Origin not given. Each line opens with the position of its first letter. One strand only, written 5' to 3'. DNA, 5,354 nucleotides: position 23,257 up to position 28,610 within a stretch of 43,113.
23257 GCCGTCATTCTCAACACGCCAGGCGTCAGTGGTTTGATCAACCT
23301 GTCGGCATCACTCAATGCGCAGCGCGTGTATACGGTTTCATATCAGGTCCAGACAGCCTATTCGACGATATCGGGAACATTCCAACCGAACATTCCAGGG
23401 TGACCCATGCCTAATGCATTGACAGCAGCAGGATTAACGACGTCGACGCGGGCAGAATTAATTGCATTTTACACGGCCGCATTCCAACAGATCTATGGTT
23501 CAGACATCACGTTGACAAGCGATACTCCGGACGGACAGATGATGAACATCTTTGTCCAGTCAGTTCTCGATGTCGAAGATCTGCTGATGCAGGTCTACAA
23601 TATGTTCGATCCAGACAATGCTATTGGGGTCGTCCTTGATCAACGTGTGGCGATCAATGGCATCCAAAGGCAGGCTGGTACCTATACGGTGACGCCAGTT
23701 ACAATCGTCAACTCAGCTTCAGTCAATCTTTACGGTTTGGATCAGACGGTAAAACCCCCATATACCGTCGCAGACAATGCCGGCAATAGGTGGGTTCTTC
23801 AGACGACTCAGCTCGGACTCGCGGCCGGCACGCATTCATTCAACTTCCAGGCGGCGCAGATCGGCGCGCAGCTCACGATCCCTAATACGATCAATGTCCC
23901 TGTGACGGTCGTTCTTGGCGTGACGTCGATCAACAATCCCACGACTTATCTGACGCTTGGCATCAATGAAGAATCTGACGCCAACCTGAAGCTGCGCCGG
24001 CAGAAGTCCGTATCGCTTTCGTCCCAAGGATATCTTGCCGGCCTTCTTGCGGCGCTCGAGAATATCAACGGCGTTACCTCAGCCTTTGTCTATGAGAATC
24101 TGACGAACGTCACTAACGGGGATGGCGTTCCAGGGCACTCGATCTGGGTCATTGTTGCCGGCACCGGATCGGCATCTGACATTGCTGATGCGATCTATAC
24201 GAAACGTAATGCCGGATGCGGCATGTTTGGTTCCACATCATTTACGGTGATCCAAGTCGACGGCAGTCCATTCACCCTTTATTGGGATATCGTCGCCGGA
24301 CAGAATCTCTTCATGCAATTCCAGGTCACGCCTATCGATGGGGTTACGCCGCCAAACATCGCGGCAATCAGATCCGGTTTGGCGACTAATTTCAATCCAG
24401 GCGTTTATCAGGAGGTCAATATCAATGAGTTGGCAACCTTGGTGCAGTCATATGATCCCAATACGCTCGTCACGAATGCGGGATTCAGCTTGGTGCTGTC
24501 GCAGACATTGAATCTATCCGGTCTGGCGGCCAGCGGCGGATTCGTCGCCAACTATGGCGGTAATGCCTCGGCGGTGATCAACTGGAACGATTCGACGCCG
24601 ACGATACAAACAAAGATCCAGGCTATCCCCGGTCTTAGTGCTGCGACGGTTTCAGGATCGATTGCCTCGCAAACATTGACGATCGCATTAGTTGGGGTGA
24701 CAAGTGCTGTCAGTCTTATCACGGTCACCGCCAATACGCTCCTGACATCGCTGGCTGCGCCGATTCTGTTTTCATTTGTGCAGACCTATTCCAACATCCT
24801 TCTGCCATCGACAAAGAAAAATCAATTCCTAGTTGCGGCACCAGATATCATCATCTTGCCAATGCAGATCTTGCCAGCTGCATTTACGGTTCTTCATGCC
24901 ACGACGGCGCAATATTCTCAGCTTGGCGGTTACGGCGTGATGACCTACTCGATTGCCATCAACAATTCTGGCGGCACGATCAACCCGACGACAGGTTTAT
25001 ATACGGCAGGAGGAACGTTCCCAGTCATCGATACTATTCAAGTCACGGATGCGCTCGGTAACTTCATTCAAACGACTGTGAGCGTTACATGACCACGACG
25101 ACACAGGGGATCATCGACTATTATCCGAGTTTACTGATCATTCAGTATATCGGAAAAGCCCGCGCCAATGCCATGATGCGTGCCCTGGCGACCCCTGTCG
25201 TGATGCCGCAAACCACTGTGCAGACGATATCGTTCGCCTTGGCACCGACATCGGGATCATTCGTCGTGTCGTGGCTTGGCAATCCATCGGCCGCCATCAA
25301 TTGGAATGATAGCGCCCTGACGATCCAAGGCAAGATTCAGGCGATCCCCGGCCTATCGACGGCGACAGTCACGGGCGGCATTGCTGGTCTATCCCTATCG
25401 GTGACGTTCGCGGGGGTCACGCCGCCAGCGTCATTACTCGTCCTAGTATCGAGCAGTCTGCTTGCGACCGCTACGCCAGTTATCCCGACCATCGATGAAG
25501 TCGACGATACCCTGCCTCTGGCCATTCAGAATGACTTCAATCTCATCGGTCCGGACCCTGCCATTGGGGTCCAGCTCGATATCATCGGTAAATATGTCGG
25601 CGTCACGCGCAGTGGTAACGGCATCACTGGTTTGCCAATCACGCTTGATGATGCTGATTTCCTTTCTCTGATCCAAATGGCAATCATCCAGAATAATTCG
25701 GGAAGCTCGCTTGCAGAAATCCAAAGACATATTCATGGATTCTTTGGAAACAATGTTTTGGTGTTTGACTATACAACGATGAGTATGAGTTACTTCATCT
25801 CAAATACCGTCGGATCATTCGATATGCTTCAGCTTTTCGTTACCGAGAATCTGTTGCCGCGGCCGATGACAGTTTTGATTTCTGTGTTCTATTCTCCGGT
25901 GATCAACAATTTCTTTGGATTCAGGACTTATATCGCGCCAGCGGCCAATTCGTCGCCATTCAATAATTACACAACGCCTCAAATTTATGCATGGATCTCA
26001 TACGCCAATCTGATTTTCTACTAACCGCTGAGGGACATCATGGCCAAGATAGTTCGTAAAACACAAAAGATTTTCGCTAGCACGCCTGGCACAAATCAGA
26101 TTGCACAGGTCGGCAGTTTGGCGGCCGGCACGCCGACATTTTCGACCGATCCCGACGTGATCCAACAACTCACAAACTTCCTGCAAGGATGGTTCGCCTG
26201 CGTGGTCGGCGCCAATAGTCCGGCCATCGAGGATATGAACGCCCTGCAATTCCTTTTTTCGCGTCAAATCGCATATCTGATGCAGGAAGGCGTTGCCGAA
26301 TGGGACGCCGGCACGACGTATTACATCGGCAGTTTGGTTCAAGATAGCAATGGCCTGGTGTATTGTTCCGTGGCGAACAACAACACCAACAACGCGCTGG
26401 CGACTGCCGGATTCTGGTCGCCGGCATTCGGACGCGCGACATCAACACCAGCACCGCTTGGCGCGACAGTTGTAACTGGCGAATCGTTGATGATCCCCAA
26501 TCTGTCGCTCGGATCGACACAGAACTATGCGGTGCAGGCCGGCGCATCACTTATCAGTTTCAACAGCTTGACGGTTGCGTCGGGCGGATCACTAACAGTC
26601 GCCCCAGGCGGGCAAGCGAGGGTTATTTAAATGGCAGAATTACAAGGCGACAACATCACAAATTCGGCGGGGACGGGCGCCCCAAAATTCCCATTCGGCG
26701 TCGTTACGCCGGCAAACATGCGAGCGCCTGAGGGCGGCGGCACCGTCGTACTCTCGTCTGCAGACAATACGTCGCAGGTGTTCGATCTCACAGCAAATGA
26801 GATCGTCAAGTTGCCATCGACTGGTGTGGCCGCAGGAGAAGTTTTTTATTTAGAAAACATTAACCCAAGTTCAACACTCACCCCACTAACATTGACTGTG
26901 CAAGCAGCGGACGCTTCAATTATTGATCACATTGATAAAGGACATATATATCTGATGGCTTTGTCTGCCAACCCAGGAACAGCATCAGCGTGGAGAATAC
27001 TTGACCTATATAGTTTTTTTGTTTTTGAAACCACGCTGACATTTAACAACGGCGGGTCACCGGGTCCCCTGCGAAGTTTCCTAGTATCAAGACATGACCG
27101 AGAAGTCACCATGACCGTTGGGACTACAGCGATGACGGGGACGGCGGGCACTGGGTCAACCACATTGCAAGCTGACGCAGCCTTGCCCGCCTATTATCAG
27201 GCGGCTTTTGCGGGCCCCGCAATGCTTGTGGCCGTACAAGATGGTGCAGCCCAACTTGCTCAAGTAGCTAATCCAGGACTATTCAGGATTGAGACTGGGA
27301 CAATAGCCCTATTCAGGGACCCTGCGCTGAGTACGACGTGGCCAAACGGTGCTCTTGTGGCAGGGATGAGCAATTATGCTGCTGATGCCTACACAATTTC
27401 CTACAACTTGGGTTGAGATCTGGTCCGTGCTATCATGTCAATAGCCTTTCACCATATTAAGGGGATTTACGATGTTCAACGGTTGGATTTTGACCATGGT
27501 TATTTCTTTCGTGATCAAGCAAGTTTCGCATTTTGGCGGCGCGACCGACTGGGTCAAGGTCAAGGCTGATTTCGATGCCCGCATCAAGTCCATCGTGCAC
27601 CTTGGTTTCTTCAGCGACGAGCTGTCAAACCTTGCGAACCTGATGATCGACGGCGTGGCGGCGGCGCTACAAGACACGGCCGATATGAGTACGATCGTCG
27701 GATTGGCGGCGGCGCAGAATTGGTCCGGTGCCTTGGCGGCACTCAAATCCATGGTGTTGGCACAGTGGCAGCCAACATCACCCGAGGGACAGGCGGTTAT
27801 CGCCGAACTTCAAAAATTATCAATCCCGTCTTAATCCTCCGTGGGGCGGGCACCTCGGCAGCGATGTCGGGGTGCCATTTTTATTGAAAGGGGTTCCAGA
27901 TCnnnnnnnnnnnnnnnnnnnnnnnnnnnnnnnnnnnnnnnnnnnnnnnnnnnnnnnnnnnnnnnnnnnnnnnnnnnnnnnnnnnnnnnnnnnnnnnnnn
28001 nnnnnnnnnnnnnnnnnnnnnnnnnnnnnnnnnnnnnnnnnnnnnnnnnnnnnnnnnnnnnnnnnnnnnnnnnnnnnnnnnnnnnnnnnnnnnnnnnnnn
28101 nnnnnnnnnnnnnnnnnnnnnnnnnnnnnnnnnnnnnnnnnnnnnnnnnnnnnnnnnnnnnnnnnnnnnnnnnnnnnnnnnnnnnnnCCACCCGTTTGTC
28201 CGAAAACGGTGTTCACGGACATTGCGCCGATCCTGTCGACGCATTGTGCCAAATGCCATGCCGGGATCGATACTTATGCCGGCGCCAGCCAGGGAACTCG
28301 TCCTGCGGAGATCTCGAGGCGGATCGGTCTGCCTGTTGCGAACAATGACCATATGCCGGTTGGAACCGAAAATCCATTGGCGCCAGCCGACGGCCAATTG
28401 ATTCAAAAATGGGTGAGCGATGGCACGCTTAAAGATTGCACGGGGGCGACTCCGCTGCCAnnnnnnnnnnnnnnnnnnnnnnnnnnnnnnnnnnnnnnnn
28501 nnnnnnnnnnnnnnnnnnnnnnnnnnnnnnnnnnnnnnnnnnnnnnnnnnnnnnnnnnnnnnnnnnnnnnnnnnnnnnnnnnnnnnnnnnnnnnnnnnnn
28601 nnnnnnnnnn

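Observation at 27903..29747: Phage-encoded 614-aa lipoprotein-like protein with two CXXCH haem c motifs, inserted in the lysis cassette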

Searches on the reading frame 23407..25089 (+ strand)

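Call 15: search_protein_families(library=phrogs, proteins=[window:23407-25089:+], max_evalue=0.00001)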
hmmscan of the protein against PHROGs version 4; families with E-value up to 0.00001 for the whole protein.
window:23407-25089:+ (561 aa): 1 family
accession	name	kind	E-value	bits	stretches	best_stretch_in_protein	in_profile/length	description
phrog_6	-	tail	2.3e-32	113.4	1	4-427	61-441/548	baseplate wedge subunit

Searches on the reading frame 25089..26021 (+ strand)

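Call 15: search_protein_families(library=phrogs, proteins=[window:25089-26021:+], max_evalue=0.00001)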
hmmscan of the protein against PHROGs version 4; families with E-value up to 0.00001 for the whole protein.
window:25089-26021:+ (311 aa): 1 family
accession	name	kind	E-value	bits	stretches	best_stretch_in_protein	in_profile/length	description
phrog_587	-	head and packaging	4.2e-16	60.1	1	156-290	67-227/392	structural protein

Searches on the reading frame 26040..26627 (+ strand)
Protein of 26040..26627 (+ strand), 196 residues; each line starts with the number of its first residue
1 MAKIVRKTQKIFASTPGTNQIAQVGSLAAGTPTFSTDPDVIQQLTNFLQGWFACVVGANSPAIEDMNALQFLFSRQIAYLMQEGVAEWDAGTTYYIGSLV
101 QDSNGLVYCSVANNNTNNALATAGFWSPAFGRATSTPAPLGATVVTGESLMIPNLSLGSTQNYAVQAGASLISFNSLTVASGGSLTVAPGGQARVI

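Call 3: search_protein_families(library=pfam, proteins=[window:26040-26627:+], max_evalue=1)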
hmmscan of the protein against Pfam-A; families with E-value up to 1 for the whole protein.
window:26040-26627:+ (196 aa): 2 families
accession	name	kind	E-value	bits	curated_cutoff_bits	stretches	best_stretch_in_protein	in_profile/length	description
PF10916.13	DUF2712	-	0.0096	17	22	1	88-128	68-109/111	Protein of unknown function (DUF2712)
PF02839.19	CBM_5_12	-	0.18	12.3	26.2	1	87-112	1-30/44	Carbohydrate-binding module family 5/12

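Call 5: search_protein_families(library=phrogs, proteins=[window:26040-26627:+], max_evalue=0.1)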
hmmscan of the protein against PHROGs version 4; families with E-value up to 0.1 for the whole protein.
window:26040-26627:+ (196 aa): 7 families
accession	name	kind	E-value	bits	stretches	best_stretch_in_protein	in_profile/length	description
phrog_20878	-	tail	4e-14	53.9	1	44-131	24-106/365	tail fiber protein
phrog_2282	-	tail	1.2e-09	38.8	1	65-137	41-115/547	tail fiber protein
phrog_8147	-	tail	1.3e-07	32.1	1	37-130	19-113/436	tail fiber protein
phrog_32540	-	tail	1.7e-07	31.5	1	41-126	21-107/494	tail fiber protein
phrog_30316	-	tail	1.6e-06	28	1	46-167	27-150/444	tail fiber protein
phrog_6278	-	unknown function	0.017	15.3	1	82-126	25-71/306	-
phrog_14646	-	unknown function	0.097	14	0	84-126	51-93/172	-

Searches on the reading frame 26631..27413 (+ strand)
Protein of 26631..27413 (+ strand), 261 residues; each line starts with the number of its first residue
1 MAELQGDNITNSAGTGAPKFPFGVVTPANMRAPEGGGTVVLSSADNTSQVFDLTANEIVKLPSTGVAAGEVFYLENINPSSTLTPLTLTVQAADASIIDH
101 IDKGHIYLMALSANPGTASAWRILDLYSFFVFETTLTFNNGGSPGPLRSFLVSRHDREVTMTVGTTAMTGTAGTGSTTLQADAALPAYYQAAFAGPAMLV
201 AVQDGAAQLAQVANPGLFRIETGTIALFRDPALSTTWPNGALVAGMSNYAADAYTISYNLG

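Call 3: search_protein_families(library=pfam, proteins=[window:26631-27413:+], max_evalue=1)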
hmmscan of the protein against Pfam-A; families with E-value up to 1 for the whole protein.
window:26631-27413:+ (261 aa): 2 families
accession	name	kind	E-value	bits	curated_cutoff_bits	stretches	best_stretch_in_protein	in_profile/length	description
PF24156.1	DUF7407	-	0.034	14.9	28.2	0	24-46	44-66/74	Domain of unknown function (DUF7407)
PF24614.1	Tf2-1_C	-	0.13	12.5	27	0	71-101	8-41/45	Transposon Tf2-1 polyprotein, C-terminal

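Call 5: search_protein_families(library=phrogs, proteins=[window:26631-27413:+], max_evalue=0.1)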
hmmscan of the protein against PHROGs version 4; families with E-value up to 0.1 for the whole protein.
window:26631-27413:+ (261 aa): 1 family
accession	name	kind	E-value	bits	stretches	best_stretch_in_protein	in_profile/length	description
phrog_36132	-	unknown function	0.0065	16.8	1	1-66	1-64/338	-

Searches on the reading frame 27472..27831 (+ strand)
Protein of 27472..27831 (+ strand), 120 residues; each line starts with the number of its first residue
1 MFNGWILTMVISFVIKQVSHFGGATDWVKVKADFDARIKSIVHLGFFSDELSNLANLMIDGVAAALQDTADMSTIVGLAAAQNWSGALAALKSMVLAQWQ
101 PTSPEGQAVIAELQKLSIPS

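Call 3: search_protein_families(library=pfam, proteins=[window:27472-27831:+], max_evalue=1)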
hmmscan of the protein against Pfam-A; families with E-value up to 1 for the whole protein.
window:27472-27831:+ (120 aa): 0 families

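Call 4: search_protein_families(library=ncbifam, proteins=[window:27472-27831:+], max_evalue=1)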
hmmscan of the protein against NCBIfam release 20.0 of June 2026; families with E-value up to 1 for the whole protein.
window:27472-27831:+ (120 aa): 0 families

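Call 5: search_protein_families(library=phrogs, proteins=[window:27472-27831:+], max_evalue=0.1)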
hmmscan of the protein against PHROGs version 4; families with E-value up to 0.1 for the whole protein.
window:27472-27831:+ (120 aa): 0 families
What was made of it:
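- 27472..27834 (+): 120-aa small protein with one N-terminal hydrophobic segment. It is probably a lysis-cassette gene (holin-like or i-spanin-like; function not shown). No Pfam, NCBIfam or PHROGs hit (calls 3-5).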

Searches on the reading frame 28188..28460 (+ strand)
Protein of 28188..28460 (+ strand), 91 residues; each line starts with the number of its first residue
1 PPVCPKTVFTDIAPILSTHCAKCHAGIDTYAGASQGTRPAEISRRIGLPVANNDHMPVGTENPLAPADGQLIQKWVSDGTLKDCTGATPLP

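Call 32: search_protein_families(library=pfam, proteins=[window:28188-28460:+], max_evalue=10)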
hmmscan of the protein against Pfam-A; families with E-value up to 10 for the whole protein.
seq(91 aa): 1 family
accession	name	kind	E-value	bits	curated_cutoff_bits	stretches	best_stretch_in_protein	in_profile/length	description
PF22297.1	PccH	-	0.083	13.4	24.4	1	10-26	4-20/133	PccH Cytochrome c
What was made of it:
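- On Class I c-type cytochrome (Pfam clan including PF00034, PF13442, PF07635 PSCyt1): The isolated domain matches only PccH at 13.4 bits against a 24.4 cut-off (call 32).
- Tried and rejected: The isolated cytochrome domain at E<=10, which gave only sub-threshold PccH (call 32).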

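Call 33: search_solved_structures(query=A3, max_evalue=10, show_alignments=3)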
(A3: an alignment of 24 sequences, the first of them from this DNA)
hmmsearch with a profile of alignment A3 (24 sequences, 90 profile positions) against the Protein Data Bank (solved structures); distinct sequences matched with E-value up to 10: 29.
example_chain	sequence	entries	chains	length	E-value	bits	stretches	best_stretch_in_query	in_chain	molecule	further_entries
7rh5_O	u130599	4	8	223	0.005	20.2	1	15-77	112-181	Cytochrome bc1 complex cytochrome c subunit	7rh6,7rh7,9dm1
6hwh_M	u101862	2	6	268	0.0076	19.6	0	15-77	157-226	Cytochrome bc1 complex cytochrome c subunit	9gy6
8ovc_O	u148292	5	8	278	0.0086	19.4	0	15-77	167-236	Cytochrome bc1 complex cytochrome c subunit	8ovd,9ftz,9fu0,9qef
6adq_C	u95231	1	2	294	0.011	19.1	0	15-77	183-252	Cytochrome bc1 complex cytochrome c subunit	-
4rlr_A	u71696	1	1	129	0.014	18.7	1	7-37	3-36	Cytochrome c, 1 heme-binding site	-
8hcr_C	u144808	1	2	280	0.045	17.1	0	15-75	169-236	Cytochrome bc1 complex cytochrome c subunit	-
7e1v_O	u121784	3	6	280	0.045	17.1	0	15-75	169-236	Cytochrome bc1 complex cytochrome c subunit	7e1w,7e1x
5c2v_A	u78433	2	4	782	0.067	16.5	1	8-26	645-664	HYDRAZINE SYNTHASE ALPHA SUBUNIT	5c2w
2exv_A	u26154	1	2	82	0.14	15.5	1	18-74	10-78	Cytochrome c-551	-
2pac_A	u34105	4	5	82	0.15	15.4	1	17-74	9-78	CYTOCHROME C551 | Cytochrome c-551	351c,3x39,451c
1eys_C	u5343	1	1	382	0.19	15.1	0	11-36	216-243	PHOTOSYNTHETIC REACTION CENTER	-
7q21_C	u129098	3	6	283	0.21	14.9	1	15-75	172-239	Cytochrome bc1 complex cytochrome c subunit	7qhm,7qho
4eie_A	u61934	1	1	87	0.53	13.7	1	13-75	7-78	Cytochrome c6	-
4gyd_A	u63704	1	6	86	0.58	13.5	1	14-37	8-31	Cytochrome c6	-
5xec_C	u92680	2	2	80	0.68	13.3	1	17-74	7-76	Cytochrome c-552,Cytochrome c-551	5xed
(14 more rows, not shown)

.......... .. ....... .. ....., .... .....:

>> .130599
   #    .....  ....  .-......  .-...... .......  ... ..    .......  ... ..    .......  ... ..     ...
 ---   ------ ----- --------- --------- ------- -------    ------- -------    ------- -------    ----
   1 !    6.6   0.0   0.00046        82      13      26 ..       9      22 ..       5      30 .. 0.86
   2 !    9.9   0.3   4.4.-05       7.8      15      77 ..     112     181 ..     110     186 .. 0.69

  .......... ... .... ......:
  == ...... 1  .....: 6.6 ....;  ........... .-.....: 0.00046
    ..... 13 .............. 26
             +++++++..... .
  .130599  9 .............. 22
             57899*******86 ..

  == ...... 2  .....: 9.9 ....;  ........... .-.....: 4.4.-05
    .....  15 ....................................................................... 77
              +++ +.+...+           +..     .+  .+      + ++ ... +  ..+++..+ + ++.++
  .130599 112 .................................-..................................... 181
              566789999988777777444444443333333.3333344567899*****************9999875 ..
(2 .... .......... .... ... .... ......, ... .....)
